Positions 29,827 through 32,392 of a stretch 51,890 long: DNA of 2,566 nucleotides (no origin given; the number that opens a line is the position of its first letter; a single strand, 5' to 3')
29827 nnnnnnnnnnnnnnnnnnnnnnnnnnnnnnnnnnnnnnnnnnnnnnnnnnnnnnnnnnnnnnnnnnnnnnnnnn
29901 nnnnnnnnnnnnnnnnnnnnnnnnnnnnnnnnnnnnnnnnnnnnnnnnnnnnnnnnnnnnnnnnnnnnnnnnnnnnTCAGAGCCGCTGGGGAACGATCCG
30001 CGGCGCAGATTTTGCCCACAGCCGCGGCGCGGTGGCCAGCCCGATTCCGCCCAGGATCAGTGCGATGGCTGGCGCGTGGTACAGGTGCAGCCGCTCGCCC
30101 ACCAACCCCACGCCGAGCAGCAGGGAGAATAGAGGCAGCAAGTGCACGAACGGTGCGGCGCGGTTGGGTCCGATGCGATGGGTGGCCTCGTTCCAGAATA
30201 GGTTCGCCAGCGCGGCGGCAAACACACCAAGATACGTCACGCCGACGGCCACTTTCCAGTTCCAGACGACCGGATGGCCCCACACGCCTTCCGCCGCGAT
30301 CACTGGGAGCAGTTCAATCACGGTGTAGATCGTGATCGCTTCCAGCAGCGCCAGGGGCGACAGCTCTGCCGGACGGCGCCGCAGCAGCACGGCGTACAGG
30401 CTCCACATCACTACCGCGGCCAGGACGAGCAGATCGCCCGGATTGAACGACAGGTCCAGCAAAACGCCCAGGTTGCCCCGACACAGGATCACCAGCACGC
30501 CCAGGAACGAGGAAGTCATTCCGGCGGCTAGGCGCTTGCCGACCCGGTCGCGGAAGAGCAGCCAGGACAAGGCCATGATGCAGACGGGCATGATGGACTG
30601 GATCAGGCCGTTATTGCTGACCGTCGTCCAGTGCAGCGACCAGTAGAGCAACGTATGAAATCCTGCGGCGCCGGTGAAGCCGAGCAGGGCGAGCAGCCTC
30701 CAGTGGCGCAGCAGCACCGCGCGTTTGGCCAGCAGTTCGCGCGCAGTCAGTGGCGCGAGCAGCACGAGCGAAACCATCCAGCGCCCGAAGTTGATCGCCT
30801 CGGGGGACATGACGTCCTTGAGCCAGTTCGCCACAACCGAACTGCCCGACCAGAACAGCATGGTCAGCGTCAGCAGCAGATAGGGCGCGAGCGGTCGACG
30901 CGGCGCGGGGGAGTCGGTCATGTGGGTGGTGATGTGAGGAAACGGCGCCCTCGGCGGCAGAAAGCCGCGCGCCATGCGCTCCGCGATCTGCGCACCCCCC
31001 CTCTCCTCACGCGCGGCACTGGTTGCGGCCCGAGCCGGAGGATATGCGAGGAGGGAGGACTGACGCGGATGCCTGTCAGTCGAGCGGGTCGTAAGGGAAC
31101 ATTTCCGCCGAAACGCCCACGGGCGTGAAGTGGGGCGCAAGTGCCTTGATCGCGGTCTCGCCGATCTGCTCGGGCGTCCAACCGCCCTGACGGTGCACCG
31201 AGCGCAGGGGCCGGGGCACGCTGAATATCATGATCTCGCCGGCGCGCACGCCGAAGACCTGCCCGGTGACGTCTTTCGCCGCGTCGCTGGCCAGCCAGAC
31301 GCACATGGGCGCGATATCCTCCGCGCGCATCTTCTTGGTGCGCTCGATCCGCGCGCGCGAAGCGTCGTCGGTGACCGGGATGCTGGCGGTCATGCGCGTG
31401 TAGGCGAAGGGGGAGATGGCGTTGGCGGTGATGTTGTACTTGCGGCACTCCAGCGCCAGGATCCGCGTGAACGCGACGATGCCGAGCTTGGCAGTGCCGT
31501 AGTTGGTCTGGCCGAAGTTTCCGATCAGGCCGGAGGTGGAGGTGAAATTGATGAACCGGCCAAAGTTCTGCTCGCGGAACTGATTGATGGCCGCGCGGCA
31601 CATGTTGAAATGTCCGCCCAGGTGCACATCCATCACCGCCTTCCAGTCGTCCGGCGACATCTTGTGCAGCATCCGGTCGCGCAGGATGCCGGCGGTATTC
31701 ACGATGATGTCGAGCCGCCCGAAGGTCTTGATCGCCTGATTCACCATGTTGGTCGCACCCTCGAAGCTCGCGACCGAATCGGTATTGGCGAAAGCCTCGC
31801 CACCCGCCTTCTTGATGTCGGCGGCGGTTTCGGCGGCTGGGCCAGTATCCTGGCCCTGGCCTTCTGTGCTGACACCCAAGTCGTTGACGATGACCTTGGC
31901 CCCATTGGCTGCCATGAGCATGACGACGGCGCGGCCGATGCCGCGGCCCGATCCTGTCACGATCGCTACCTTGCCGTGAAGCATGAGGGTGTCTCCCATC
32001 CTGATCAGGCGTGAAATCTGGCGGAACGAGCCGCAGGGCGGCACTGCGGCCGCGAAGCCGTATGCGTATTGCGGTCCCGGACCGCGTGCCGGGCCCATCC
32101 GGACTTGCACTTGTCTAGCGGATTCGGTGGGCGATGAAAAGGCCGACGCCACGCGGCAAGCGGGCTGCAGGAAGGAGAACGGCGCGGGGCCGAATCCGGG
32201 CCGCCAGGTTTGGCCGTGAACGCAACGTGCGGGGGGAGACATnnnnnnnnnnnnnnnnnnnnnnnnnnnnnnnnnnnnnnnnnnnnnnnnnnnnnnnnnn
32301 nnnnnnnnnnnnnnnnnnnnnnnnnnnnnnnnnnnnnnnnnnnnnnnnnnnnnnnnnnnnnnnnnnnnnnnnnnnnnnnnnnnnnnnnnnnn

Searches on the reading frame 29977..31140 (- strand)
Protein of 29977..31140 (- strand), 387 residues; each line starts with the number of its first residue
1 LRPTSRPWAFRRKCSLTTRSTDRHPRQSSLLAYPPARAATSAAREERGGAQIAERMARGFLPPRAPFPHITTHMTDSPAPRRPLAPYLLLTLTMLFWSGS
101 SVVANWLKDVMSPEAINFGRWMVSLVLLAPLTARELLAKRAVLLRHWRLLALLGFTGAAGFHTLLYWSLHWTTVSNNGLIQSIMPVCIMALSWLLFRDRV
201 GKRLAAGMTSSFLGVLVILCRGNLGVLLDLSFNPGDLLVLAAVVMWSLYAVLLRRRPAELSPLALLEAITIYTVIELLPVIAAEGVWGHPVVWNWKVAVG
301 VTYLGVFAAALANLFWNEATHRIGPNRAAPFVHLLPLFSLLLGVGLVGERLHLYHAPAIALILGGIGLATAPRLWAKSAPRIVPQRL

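Call 39: search_protein_families(library=pfam, proteins=[window:29977-31140:-], max_evalue=0.0001)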
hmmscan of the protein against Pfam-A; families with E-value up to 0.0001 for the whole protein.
window:29977-31140:- (387 aa): 1 family
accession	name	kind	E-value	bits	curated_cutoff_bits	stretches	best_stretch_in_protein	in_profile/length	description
PF00892.27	EamA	-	1.6e-39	135.7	28.2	2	87-219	4-134/135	EamA-like transporter family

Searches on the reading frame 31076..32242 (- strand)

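Call 39: search_protein_families(library=pfam, proteins=[window:31076-32242:-], max_evalue=0.0001)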
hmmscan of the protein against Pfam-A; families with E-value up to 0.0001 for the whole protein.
window:31076-32242:- (388 aa): 3 families
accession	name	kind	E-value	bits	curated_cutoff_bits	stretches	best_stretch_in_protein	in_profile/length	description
PF13561.12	adh_short_C2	-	4.6e-43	147.9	27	1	100-335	6-234/236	Enoyl-(Acyl carrier protein) reductase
PF00106.31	adh_short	-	2.1e-42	145.3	26.6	1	91-287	1-189/195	short chain dehydrogenase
PF08659.16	KR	-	4.6e-18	66.2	22.6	1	93-253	3-154/180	KR domain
